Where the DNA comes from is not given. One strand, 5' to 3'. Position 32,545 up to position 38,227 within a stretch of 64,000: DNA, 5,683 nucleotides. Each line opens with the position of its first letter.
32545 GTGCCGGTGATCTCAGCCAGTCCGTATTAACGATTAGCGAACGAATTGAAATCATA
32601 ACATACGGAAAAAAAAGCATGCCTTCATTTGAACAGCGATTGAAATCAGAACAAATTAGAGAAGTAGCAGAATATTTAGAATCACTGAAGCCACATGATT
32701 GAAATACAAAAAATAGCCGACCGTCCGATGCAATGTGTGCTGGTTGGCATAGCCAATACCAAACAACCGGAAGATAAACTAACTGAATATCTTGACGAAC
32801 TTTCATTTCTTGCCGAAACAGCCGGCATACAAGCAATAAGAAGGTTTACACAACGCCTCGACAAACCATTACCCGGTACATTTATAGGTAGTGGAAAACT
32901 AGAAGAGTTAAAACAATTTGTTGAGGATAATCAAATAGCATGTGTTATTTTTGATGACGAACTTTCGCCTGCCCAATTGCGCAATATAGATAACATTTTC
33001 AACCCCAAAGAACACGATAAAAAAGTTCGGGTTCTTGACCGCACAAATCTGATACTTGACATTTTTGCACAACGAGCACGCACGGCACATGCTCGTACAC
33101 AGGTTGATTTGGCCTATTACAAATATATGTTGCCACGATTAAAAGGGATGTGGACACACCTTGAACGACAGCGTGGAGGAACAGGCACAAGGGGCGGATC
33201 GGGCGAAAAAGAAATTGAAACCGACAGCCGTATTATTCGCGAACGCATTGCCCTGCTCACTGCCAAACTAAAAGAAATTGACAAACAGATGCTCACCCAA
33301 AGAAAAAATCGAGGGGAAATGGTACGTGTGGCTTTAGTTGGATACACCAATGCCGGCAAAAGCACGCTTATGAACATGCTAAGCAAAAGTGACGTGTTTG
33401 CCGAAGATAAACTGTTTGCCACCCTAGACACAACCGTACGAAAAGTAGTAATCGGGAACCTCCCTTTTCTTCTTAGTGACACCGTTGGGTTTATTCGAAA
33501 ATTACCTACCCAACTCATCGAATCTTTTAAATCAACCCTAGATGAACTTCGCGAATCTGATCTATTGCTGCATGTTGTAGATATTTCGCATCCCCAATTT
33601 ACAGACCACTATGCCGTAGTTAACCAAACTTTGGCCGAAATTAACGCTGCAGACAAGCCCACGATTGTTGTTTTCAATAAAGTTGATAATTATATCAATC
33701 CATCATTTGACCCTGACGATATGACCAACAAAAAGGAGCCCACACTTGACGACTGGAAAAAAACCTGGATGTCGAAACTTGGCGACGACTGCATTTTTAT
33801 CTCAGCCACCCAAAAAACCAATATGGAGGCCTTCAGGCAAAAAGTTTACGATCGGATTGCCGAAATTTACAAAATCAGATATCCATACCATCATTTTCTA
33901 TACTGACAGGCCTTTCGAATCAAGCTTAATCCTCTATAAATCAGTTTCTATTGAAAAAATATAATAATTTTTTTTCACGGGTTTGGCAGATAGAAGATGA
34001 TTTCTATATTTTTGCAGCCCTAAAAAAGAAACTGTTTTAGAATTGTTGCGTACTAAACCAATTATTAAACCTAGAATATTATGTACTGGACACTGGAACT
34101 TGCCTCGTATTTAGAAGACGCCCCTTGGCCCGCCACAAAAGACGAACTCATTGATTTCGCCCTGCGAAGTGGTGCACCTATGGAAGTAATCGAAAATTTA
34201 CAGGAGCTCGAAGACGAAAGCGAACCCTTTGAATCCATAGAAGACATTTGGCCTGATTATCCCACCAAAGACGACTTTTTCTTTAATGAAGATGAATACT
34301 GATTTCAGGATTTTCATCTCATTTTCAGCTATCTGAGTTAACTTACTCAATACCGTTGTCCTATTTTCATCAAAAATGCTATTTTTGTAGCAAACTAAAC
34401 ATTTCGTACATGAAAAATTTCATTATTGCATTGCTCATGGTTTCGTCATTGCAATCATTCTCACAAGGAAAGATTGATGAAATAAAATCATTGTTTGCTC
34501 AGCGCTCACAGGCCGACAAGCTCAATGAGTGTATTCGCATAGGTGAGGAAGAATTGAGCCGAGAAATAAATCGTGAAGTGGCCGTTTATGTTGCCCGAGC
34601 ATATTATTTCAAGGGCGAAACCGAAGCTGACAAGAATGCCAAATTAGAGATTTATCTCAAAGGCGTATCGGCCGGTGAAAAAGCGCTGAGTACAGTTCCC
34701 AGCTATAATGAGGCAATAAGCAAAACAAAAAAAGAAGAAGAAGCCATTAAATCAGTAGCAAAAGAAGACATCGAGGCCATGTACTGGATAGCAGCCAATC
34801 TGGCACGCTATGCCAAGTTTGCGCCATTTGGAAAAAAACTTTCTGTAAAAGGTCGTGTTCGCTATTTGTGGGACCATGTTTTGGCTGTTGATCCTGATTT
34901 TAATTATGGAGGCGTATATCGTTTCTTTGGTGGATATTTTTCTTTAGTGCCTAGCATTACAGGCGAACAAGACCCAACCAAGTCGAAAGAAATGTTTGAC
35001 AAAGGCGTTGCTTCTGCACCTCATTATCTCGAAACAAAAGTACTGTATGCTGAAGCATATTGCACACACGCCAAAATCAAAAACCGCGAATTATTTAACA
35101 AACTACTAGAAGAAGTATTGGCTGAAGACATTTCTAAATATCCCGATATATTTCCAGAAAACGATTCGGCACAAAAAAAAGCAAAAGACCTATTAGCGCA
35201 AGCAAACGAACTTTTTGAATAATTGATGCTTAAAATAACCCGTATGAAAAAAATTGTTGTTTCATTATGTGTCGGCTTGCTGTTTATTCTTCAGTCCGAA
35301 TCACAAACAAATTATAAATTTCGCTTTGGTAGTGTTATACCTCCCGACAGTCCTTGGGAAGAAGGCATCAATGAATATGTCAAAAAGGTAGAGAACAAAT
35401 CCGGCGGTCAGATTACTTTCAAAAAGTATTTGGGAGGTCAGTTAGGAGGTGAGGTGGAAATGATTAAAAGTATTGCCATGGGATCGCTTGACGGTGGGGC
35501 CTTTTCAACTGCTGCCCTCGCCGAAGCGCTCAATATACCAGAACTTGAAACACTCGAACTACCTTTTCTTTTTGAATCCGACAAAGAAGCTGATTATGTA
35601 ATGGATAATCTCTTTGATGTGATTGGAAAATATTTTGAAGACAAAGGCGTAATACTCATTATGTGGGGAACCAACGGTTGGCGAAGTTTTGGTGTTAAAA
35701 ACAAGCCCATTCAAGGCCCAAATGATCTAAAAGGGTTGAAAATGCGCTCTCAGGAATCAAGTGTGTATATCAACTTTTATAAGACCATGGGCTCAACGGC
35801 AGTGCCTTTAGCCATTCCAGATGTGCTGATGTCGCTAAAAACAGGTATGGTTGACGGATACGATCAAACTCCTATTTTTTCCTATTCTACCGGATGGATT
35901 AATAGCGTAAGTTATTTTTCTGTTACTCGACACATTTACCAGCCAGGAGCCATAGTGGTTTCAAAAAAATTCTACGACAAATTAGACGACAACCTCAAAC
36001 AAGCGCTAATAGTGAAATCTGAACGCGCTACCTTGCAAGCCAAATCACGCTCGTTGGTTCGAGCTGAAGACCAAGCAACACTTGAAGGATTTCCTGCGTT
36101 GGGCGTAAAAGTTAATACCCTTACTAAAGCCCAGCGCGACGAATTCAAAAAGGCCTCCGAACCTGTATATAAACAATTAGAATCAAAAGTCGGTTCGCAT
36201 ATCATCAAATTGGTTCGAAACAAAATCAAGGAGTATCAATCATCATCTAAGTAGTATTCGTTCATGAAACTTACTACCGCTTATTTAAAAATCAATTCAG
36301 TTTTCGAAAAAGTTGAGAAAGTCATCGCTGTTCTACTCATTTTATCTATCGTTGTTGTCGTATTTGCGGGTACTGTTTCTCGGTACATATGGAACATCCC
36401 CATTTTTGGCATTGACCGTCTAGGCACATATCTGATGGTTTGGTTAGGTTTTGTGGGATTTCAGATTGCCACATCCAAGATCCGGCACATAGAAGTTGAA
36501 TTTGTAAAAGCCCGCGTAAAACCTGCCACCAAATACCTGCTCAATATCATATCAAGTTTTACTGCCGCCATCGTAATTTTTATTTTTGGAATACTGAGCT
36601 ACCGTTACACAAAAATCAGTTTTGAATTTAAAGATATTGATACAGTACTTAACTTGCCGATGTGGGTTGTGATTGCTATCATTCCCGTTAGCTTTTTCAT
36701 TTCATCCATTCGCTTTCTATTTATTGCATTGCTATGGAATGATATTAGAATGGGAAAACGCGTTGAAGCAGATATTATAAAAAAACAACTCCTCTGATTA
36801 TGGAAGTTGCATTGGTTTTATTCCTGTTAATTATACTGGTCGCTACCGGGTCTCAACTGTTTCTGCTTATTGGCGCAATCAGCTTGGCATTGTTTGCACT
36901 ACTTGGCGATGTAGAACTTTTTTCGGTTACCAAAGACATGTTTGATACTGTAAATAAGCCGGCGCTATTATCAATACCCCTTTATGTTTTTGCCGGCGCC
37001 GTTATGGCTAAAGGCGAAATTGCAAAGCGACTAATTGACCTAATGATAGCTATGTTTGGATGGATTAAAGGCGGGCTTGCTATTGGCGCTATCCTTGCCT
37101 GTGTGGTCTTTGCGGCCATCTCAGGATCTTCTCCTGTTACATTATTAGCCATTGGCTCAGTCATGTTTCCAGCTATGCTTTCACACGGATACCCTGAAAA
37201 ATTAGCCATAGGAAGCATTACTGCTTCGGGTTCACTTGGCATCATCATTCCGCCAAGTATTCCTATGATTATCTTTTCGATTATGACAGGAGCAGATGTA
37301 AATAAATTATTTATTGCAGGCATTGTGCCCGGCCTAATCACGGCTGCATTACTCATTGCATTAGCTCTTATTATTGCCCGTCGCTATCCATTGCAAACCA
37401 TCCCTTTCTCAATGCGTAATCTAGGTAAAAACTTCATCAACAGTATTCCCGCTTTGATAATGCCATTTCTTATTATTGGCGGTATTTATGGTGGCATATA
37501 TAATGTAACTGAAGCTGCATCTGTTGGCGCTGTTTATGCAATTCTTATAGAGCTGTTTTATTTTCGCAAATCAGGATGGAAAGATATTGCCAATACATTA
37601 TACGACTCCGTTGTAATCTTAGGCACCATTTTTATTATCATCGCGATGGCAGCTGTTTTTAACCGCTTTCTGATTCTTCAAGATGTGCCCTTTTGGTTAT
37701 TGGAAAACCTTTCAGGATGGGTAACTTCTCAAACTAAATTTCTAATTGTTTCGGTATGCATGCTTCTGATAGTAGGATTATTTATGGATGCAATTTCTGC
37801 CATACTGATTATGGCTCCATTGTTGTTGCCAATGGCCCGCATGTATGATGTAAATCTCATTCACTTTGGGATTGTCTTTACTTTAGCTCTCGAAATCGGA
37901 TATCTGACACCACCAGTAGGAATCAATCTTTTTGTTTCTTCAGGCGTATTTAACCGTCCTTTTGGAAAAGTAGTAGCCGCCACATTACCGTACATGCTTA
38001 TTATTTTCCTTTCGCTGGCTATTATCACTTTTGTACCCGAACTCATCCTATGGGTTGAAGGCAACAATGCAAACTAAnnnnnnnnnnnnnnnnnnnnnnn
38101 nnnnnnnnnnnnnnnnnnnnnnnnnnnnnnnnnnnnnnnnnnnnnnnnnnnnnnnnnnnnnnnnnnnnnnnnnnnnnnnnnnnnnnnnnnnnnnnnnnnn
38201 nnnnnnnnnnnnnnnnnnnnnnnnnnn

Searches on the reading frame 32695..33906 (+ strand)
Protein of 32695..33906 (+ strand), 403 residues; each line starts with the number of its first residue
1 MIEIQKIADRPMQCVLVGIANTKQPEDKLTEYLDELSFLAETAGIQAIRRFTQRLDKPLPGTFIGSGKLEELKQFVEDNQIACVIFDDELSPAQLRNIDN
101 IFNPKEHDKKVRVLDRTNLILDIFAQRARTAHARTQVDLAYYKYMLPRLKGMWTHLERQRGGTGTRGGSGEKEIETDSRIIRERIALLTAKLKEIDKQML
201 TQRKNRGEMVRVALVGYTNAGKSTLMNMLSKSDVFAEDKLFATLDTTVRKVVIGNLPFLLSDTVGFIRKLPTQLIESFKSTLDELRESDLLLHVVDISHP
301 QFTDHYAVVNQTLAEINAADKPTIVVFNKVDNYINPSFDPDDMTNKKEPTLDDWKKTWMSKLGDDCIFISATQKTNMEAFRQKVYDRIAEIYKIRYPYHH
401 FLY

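Call 9: search_protein_families(library=pfam, proteins=[window:32695-33906:+], max_evalue=0.001)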
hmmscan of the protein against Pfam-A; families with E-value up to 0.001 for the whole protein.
window:32695-33906:+ (403 aa): 10 families
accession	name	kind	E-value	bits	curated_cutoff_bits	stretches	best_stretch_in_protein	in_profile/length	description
PF13167.11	GTP-bdg_N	-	3e-31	108.3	25.4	1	31-125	2-89/89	GTP-binding GTPase N-terminal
PF16360.10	GTP-bdg_M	-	1.8e-27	96.1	29.5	1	127-206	1-79/79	GTP-binding GTPase Middle Region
PF01926.29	MMR_HSR1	-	7.6e-23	81.2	21.9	1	211-329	1-113/113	50S ribosome-binding GTPase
PF00025.27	Arf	-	2e-06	27.9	22.3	1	199-332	4-127/174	ADP-ribosylation factor family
PF03193.22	RsgA_GTPase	-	1.4e-05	25.4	30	0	201-237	98-134/174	RsgA GTPase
PF00350.29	Dynamin_N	-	6.8e-05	23.4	27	0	212-243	1-32/168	Dynamin family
PF00009.33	GTP_EFTU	-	0.00025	21.1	26.5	0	284-387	89-185/188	Elongation factor Tu GTP binding domain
PF02421.24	FeoB_N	-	0.00027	20.9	27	0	211-334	2-119/156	Ferrous iron transport protein B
PF00503.26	G-alpha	-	0.00041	20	48.8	1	192-305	4-84/333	G-protein alpha subunit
PF04299.18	FMN_bind_2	-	0.00059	20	22.4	0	294-350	46-102/168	Putative FMN-binding domain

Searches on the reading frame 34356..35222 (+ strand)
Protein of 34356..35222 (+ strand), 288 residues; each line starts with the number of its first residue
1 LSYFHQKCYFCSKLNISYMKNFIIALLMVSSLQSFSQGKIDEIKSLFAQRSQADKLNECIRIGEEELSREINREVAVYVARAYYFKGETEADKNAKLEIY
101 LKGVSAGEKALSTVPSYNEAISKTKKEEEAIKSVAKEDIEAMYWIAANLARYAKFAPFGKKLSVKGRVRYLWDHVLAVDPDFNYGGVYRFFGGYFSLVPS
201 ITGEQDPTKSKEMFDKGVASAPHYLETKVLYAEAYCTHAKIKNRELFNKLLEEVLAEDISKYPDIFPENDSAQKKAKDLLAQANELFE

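Call 9: search_protein_families(library=pfam, proteins=[window:34356-35222:+], max_evalue=0.001)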
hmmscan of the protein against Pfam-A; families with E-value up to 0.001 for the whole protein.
window:34356-35222:+ (288 aa): 1 family
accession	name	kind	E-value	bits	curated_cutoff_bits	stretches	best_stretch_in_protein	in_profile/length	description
PF16811.11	TAtT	-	2.8e-29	102.7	26.5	1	93-287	68-263/263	TRAP transporter T-component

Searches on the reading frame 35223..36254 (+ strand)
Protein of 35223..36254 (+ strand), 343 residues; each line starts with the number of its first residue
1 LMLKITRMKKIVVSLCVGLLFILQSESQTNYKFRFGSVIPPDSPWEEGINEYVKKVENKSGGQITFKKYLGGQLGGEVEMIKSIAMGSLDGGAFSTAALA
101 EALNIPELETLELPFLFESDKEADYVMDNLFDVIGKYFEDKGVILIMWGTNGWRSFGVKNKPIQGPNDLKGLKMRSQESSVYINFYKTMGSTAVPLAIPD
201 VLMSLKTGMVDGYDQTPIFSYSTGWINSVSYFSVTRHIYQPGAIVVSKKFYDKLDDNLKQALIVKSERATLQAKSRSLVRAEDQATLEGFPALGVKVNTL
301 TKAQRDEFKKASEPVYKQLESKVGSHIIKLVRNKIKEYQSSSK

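Call 10: search_protein_families(library=pfam, proteins=[window:35223-36254:+], max_evalue=0.001)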
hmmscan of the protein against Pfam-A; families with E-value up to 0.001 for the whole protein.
window:35223-36254:+ (343 aa): 1 family
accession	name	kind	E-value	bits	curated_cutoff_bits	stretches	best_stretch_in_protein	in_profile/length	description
PF03480.18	DctP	-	1.4e-59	202.2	23.4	1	35-319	1-283/286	Bacterial extracellular solute-binding protein, family 7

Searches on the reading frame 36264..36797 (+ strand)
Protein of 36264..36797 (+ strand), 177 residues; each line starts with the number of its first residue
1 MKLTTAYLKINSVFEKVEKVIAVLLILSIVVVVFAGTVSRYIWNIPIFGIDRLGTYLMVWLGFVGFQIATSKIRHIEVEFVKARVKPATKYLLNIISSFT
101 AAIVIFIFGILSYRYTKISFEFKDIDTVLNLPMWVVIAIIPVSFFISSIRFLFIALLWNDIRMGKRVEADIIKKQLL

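Call 10: search_protein_families(library=pfam, proteins=[window:36264-36797:+], max_evalue=0.001)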
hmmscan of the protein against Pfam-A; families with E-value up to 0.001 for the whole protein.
window:36264-36797:+ (177 aa): 1 family
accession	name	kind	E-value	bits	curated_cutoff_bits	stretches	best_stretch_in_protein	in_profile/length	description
PF04290.18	DctQ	-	8.1e-21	74.7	28.3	1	29-152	1-123/132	Tripartite ATP-independent periplasmic transporters, DctQ component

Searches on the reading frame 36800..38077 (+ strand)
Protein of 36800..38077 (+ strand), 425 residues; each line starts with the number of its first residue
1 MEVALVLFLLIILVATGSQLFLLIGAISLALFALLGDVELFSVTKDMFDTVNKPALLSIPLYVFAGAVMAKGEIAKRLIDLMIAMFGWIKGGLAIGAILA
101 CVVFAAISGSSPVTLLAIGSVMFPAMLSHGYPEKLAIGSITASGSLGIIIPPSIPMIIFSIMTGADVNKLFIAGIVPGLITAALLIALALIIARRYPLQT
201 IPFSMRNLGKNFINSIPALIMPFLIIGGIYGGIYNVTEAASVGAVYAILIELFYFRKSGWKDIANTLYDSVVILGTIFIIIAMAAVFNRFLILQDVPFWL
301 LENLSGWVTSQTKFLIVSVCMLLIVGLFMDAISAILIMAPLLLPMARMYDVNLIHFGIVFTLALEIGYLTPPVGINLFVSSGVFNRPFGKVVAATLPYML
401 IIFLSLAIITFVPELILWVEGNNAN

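Call 10: search_protein_families(library=pfam, proteins=[window:36800-38077:+], max_evalue=0.001)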
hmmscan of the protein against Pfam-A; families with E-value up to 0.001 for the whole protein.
window:36800-38077:+ (425 aa): 1 family
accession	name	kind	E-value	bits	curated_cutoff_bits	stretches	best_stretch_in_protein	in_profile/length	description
PF06808.19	DctM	-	1.5e-98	330.8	23.8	1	8-415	2-413/413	Tripartite ATP-independent periplasmic transporter, DctM component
